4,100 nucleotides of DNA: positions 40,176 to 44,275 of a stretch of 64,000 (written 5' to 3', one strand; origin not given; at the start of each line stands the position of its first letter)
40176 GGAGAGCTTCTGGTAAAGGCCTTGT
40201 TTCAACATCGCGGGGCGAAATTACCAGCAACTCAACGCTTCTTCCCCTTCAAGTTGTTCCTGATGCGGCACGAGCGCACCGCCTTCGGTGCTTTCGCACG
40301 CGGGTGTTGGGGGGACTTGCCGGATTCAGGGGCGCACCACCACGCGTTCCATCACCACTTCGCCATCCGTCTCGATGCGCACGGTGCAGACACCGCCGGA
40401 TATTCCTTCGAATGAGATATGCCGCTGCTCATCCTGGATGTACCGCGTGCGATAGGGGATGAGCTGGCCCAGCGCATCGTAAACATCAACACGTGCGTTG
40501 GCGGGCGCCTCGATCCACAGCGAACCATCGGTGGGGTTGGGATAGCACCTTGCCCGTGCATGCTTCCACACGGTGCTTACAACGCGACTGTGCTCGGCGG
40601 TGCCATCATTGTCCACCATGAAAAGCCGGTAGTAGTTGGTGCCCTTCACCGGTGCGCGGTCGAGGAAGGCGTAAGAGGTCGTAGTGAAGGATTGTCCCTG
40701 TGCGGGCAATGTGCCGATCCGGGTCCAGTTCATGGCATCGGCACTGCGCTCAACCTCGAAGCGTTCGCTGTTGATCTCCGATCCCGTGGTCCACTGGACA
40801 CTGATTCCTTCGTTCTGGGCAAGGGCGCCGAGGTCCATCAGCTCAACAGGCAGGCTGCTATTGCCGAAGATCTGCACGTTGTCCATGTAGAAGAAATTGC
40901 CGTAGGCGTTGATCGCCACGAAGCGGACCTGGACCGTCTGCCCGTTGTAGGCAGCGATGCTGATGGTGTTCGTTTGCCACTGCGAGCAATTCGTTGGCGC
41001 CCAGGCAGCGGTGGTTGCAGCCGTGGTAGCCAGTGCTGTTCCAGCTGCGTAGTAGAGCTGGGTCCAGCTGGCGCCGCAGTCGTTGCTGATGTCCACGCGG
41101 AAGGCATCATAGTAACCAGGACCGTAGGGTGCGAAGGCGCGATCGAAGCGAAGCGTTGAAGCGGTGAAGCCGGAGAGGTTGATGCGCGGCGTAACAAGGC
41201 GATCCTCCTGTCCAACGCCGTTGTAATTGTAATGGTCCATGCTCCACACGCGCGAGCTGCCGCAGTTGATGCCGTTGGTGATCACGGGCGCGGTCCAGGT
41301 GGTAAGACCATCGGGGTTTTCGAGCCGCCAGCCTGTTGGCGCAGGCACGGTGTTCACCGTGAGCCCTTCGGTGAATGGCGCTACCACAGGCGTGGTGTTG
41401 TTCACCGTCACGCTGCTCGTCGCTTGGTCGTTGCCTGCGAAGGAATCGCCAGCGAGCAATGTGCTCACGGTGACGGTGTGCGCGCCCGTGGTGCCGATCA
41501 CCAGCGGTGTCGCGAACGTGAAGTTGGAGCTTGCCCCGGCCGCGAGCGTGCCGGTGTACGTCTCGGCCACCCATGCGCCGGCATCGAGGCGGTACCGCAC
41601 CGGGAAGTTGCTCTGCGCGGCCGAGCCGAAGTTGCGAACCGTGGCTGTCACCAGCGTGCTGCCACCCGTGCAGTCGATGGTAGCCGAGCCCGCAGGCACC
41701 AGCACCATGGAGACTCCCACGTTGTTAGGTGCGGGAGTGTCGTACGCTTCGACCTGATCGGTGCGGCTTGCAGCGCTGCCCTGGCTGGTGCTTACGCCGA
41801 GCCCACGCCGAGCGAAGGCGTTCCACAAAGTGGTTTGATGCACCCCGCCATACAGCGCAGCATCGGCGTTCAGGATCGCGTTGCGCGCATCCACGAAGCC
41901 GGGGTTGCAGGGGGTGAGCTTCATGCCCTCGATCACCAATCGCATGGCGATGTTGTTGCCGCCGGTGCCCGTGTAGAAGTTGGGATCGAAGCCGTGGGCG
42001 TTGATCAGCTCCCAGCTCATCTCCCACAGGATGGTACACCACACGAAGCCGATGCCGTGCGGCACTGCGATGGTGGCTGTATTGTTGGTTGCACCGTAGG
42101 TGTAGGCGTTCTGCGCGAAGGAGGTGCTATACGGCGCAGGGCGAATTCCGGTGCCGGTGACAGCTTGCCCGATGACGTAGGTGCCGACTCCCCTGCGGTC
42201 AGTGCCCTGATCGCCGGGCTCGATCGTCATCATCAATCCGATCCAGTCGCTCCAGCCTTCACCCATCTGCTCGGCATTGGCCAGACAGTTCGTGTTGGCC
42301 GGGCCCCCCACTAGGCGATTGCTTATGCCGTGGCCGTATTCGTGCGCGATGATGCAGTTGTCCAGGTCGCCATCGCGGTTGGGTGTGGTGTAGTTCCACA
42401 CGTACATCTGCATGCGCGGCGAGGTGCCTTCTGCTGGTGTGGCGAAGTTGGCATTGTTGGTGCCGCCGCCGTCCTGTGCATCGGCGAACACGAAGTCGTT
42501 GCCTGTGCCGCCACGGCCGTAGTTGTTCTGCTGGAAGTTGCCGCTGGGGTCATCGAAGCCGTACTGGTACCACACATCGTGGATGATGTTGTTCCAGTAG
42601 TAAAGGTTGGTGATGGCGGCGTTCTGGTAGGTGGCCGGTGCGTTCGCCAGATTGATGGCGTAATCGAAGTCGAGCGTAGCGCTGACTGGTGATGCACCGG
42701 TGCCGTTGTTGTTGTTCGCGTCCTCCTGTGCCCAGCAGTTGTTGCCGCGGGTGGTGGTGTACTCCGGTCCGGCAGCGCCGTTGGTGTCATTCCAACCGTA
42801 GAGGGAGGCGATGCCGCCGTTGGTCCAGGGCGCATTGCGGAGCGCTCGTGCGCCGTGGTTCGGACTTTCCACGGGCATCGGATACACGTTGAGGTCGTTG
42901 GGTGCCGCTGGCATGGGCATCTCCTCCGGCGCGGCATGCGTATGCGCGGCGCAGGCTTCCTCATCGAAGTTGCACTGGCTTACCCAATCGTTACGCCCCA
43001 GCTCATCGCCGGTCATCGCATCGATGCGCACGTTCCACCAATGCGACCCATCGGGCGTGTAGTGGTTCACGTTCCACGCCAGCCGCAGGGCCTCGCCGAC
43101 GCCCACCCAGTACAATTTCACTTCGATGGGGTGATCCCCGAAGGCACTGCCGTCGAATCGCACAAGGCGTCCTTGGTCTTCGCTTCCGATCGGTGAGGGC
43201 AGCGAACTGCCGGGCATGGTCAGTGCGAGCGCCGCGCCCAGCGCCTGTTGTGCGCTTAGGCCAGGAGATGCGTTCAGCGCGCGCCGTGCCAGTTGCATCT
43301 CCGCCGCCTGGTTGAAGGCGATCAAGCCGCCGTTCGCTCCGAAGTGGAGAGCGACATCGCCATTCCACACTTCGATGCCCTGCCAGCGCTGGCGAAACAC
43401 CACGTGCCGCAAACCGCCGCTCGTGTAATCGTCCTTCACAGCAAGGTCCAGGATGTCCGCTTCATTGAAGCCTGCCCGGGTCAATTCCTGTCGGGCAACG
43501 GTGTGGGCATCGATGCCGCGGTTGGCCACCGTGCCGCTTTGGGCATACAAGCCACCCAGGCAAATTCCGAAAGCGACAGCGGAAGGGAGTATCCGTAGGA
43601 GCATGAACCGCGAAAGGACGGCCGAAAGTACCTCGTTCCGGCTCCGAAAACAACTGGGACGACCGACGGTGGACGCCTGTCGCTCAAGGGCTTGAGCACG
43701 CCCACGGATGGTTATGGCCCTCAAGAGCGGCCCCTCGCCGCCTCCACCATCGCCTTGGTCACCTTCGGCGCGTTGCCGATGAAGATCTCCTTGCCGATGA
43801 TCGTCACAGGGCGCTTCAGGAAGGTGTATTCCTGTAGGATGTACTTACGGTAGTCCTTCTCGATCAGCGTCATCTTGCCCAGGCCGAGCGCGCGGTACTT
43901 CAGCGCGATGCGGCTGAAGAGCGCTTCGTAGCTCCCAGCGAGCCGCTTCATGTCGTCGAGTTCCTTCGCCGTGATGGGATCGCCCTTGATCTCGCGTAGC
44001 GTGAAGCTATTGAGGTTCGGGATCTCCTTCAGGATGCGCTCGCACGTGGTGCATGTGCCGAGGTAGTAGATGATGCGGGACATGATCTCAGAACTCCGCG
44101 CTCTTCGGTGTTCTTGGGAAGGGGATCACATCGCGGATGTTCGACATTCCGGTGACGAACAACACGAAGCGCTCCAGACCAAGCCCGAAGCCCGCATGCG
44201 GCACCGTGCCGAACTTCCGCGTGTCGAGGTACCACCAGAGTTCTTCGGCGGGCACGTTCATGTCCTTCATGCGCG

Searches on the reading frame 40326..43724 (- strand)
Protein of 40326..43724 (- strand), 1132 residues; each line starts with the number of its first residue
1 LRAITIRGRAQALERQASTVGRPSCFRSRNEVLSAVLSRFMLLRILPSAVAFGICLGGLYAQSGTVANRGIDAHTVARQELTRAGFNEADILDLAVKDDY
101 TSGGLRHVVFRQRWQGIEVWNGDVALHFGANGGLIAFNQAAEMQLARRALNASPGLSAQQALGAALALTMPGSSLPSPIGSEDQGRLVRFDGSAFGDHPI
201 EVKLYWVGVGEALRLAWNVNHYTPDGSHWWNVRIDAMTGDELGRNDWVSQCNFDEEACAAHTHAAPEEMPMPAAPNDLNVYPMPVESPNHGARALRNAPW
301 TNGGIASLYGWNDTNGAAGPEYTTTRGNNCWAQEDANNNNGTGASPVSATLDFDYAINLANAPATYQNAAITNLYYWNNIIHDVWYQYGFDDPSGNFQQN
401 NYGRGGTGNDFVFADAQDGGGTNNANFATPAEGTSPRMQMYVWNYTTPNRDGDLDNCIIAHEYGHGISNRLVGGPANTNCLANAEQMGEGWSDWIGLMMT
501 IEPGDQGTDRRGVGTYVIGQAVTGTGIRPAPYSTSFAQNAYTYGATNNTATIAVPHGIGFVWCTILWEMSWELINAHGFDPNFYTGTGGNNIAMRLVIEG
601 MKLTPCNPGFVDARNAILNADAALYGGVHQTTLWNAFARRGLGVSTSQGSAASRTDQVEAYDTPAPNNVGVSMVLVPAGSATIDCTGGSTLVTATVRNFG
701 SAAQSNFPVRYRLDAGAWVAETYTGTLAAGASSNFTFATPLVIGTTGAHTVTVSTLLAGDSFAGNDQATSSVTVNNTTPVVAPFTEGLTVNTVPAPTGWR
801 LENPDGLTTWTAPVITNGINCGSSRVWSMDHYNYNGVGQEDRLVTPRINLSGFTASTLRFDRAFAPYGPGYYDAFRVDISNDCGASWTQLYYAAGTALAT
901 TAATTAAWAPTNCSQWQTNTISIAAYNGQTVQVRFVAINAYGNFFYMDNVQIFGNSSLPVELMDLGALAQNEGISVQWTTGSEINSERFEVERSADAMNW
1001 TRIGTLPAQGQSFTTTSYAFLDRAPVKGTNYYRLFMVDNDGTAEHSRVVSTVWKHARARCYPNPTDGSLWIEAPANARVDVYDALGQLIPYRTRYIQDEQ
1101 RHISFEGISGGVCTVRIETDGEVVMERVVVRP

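Call 47: search_protein_families(library=pfam, proteins=[window:40326-43724:-], max_evalue=0.001)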
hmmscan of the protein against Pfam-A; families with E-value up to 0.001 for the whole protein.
window:40326-43724:- (1132 aa): 4 families
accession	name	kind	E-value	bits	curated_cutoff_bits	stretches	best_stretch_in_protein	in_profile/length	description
PF02128.21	Peptidase_M36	-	1.6e-137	459.1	23.3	1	279-645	3-367/368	Fungalysin metallopeptidase (M36)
PF07504.19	FTP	-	1.5e-10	41.1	21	1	93-139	2-49/51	Fungalysin/Thermolysin Propeptide Motif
PF18962.6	Por_Secre_tail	-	3.3e-07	31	27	1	1061-1130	2-75/75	Secretion system C-terminal sorting domain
PF07705.17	CARDB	-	9.1e-05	23.1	22.7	1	691-754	22-82/101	CARDB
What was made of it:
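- On T9SS type A cargo (Por_Secre_tail CTD, PF18962 / TIGR04183): Only indirect evidence: other CTD proteins are present in the window, for example the M36 protease at 40326-43724 (call 47).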

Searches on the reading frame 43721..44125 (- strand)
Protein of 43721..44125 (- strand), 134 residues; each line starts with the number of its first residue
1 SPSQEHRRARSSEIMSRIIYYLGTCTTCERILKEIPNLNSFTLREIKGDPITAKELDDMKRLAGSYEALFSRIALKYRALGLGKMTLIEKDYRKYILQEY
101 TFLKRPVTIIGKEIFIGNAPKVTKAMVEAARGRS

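Call 47: search_protein_families(library=pfam, proteins=[window:43721-44125:-], max_evalue=0.001)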
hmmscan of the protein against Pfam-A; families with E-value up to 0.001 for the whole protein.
window:43721-44125:- (134 aa): 1 family
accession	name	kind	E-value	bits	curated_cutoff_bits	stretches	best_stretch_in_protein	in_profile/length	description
PF03960.21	ArsC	-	5.1e-06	27.1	24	1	20-122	1-75/79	ArsC family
